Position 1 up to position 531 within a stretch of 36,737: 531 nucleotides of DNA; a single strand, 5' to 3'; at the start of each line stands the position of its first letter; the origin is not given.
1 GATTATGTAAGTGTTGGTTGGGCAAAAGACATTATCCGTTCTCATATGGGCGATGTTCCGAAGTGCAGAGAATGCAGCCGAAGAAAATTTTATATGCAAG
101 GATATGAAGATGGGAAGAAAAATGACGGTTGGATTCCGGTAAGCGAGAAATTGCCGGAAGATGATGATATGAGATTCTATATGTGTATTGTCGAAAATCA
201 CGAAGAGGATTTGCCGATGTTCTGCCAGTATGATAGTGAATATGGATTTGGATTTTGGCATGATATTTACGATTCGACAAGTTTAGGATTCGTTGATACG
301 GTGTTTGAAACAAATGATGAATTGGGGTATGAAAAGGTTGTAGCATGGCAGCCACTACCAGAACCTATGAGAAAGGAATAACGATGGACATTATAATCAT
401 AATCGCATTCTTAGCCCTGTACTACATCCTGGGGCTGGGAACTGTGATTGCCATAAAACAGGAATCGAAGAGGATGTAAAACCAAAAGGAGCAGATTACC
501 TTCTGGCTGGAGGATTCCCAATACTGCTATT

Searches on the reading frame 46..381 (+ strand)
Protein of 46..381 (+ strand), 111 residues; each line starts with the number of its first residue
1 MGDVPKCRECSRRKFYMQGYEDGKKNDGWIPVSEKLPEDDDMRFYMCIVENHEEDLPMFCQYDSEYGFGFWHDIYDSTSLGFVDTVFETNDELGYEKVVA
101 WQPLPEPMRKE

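Call 11: search_protein_families(library=phrogs, proteins=[window:46-381:+], max_evalue=0.1)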
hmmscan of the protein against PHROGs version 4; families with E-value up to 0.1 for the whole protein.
window:46-381:+ (111 aa): 4 families
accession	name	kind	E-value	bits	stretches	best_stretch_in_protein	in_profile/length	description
phrog_15198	-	unknown function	2.8e-13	51.2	1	7-111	61-156/159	-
phrog_924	-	unknown function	2e-10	41.8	1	23-107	86-149/267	-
phrog_7704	-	unknown function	3.4e-06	28.1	1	24-109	104-170/173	-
phrog_60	-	unknown function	2e-05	25.4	1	27-108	221-279/461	-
